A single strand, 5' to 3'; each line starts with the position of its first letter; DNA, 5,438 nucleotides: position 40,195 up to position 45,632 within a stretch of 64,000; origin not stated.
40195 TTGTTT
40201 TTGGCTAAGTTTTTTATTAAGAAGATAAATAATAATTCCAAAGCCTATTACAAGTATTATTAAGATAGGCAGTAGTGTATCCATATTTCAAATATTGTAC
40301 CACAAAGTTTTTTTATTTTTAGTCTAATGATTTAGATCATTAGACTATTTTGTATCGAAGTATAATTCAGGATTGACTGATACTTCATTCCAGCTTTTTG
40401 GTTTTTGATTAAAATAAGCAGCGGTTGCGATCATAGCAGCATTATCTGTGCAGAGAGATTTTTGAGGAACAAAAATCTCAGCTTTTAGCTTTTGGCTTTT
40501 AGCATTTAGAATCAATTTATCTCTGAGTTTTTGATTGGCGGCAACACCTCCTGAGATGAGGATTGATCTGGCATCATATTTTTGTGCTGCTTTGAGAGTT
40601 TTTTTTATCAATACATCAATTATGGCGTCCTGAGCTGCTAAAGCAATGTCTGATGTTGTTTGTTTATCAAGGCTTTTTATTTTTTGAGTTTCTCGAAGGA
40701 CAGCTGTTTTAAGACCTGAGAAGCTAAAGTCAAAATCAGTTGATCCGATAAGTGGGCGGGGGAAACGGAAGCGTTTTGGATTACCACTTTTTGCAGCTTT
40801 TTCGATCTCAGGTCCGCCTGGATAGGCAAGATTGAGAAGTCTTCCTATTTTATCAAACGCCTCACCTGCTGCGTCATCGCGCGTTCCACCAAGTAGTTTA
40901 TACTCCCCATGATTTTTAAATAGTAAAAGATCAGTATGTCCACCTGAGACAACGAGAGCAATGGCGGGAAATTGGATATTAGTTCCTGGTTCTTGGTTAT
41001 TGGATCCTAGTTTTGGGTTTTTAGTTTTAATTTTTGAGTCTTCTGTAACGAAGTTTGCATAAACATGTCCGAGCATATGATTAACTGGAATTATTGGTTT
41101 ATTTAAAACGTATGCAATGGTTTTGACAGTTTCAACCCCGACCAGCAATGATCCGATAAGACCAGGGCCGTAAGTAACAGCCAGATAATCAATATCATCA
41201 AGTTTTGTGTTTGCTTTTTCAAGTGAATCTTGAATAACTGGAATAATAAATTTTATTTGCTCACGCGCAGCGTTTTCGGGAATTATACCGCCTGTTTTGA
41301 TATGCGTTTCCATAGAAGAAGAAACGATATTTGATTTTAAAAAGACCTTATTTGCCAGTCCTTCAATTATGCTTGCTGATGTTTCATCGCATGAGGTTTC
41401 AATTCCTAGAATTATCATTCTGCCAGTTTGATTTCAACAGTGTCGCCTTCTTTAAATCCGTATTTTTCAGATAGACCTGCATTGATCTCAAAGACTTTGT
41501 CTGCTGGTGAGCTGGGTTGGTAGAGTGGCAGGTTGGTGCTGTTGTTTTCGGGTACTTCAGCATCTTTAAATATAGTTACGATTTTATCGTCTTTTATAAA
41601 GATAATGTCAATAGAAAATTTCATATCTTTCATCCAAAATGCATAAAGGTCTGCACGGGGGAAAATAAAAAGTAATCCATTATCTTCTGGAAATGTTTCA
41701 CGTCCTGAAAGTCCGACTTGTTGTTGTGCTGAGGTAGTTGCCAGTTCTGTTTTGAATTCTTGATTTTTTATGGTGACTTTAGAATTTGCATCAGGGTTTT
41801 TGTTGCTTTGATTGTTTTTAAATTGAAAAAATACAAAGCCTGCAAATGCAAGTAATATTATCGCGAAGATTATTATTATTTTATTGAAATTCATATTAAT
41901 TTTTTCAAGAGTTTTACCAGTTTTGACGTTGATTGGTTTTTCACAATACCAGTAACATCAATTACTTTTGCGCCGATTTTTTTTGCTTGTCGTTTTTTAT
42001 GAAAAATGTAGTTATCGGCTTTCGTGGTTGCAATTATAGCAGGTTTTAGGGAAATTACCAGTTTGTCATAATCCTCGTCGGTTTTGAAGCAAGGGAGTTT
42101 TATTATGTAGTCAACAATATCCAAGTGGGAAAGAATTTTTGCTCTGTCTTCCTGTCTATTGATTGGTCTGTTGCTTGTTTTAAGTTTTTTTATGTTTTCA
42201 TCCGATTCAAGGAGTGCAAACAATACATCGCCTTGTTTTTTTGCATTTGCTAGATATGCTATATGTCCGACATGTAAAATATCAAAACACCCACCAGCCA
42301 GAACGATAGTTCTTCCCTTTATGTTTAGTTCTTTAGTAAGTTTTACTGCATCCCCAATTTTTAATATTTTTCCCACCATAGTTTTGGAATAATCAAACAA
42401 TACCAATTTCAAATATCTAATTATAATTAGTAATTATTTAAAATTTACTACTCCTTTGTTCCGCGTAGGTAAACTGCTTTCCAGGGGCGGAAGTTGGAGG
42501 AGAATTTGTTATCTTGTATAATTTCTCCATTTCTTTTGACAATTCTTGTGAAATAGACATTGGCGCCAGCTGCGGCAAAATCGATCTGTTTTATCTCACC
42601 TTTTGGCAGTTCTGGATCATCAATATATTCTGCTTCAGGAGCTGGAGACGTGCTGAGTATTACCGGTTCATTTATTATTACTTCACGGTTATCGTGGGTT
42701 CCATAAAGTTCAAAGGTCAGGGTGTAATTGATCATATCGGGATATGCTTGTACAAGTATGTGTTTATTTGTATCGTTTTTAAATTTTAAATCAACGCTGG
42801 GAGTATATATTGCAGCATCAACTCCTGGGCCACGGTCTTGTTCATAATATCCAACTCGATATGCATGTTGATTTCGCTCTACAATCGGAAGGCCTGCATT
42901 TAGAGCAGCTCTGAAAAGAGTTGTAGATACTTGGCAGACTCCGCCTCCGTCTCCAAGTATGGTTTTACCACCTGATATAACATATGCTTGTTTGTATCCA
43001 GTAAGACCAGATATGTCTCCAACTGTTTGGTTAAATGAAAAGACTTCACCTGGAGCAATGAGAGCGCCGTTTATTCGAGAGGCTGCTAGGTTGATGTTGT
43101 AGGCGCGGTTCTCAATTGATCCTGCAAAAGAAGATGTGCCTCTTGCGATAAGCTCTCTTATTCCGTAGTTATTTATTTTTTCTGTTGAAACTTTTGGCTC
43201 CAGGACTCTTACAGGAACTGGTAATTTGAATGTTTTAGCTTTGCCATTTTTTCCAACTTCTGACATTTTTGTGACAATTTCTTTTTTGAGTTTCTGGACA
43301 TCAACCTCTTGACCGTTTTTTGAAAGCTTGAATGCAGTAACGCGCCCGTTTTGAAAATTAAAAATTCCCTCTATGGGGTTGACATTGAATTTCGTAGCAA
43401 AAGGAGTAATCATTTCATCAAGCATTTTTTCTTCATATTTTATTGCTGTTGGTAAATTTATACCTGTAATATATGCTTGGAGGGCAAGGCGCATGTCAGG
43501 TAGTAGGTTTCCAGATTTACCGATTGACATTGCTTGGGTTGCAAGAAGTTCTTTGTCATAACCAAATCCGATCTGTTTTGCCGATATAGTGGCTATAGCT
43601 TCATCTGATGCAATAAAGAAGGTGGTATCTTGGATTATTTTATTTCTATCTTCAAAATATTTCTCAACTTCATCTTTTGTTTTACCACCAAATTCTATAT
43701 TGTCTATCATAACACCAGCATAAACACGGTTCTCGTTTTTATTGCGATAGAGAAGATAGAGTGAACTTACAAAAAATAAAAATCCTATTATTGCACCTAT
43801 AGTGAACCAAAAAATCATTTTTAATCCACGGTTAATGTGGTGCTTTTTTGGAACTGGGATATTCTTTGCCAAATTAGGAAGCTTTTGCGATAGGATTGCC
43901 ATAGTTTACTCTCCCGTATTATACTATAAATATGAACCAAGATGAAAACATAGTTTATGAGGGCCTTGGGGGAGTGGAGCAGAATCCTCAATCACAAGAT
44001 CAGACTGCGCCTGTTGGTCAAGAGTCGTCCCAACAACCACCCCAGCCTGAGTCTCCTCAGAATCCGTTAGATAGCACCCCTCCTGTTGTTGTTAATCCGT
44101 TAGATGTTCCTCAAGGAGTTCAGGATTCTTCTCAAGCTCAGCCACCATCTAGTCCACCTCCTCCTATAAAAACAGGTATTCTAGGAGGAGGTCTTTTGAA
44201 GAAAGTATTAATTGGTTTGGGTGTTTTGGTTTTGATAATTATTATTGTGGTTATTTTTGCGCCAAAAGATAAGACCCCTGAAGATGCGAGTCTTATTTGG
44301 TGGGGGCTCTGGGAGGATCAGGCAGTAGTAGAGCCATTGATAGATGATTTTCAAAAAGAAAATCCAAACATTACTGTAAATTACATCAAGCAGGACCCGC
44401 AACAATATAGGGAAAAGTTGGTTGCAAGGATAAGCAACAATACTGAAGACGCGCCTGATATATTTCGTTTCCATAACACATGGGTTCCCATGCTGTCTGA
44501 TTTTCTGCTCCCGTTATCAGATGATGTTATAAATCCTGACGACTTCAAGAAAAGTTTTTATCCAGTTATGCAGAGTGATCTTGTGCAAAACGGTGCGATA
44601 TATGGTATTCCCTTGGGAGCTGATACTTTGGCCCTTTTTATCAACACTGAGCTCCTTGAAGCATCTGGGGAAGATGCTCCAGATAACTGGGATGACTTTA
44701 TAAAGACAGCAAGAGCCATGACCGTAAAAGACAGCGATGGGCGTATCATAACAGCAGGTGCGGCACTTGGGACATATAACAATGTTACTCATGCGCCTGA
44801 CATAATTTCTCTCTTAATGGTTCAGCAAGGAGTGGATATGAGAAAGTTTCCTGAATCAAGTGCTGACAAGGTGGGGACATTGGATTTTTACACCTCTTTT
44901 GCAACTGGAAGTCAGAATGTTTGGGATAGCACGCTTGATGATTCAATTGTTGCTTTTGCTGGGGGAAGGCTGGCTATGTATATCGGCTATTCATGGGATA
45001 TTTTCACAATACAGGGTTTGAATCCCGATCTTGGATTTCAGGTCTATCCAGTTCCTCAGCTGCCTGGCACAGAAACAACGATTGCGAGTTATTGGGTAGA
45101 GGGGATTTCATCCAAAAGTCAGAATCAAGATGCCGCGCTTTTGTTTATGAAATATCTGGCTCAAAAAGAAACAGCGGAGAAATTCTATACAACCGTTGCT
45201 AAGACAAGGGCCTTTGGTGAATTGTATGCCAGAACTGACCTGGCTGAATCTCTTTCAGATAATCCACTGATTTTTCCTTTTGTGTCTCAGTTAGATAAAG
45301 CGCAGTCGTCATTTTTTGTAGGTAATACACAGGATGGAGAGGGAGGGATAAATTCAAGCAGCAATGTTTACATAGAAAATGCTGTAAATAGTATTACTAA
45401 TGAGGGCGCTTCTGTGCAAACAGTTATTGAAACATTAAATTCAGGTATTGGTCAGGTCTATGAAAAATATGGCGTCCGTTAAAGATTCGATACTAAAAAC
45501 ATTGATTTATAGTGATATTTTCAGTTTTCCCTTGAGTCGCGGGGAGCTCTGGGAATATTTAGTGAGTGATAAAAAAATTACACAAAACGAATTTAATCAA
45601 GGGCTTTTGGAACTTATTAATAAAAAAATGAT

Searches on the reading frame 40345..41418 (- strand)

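Call 23: search_protein_families(library=pfam, proteins=[window:40345-41418:-], max_evalue=0.001)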
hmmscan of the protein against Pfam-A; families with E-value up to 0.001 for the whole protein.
window:40345-41418:- (357 aa): 3 families
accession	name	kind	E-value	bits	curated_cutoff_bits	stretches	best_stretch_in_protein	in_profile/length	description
PF00814.31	TsaD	-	9.3e-86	288.2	24.8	1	29-331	4-263/264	tRNA N6-adenosine threonylcarbamoyltransferase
PF22521.2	HypF_C_2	-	1.5e-06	28.6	27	1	248-313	158-224/241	Carbamoyltransferase, Kae1-like Domain, second subdomain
PF02543.21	Carbam_trans_N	-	0.0004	20.3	24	0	230-305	247-323/346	Carbamoyltransferase N-terminus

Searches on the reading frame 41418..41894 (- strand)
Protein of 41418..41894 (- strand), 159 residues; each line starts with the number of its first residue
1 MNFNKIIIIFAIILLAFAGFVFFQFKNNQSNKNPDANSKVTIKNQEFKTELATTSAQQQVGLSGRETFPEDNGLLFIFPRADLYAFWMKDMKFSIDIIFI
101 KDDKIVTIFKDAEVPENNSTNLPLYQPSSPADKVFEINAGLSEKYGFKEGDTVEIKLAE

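Call 54: search_protein_families(library=pfam, alignment_id=A3, max_evalue=0.001)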
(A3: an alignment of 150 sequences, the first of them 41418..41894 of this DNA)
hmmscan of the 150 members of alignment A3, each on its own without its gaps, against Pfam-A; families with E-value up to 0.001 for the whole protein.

A. member 1, window:41418-41894:- (159 aa): 1 family
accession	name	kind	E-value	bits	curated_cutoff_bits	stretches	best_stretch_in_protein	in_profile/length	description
PF02643.20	DUF192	-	2.5e-26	92.1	27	1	47-155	1-96/96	Uncharacterized ACR, COG1430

B. families by the number of members that match (of 150 scanned): 223 families (the first 25 are shown)
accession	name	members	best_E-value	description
PF00483.29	NTP_transferase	5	9.4e-74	Nucleotidyl transferase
PF00535.33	Glycos_transf_2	4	1.3e-28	Glycosyl transferase family 2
PF12804.13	NTP_transf_3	4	2e-10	MobA-like NTP transferase domain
PF05239.21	PRC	4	2e-06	PRC-barrel domain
PF16363.11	GDP_Man_Dehyd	3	7.9e-76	GDP-mannose 4,6 dehydratase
PF01026.27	TatD_DNase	3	1.4e-74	TatD related DNase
PF04321.23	RmlD_sub_bind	3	3e-68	RmlD substrate binding domain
PF01370.27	Epimerase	3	7.3e-63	NAD dependent epimerase/dehydratase family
PF00155.27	Aminotran_1_2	3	2.6e-57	Aminotransferase class I and II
PF00164.32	Ribosom_S12_S23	3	5.6e-32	Ribosomal protein S12/S23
PF08241.18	Methyltransf_11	3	7e-27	Methyltransferase domain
PF00702.32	Hydrolase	3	1.2e-25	haloacid dehalogenase-like hydrolase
PF02223.23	Thymidylate_kin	3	5.9e-25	Thymidylate kinase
PF13847.12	Methyltransf_31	3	6e-23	Methyltransferase domain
PF13649.12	Methyltransf_25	3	1.1e-22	Methyltransferase domain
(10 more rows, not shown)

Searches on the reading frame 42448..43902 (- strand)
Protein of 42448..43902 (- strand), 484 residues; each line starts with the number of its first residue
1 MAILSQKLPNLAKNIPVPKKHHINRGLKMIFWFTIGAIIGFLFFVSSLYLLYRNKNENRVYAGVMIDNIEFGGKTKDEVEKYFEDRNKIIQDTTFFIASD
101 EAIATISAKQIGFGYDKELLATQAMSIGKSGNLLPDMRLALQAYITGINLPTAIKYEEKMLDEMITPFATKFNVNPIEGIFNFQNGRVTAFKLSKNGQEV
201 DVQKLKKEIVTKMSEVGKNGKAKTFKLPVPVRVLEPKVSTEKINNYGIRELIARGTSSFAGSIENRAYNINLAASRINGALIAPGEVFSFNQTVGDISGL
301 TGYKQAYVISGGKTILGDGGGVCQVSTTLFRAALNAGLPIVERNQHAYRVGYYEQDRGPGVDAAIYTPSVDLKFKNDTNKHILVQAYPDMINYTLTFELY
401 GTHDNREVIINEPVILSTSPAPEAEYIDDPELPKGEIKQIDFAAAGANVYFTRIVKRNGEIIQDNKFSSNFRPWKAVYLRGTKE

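Call 19: search_protein_families(library=pfam, proteins=[window:42448-43902:-], max_evalue=0.001)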
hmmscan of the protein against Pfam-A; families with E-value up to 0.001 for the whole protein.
window:42448-43902:- (484 aa): 3 families
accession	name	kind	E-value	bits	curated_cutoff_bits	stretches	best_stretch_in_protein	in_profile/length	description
PF04294.18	VanW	-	7.2e-44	148.9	27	1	265-400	1-130/130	VanW like protein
PF12229.13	PG_binding_4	-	6.2e-13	49.4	22.1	1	105-215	2-110/117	Putative peptidoglycan binding domain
PF07501.17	G5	-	1.3e-06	29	23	1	421-483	11-75/75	G5 domain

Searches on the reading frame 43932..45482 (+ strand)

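Call 19: search_protein_families(library=pfam, proteins=[window:43932-45482:+], max_evalue=0.001)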
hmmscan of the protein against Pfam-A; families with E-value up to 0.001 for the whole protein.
window:43932-45482:+ (516 aa): 2 families
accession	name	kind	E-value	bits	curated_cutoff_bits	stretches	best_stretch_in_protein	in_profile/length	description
PF13416.11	SBP_bac_8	-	9.3e-32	111.3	27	1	136-421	2-255/279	Bacterial extracellular solute-binding protein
PF01547.30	SBP_bac_1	-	8.4e-30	105.2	26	1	130-415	7-306/307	Bacterial extracellular solute-binding protein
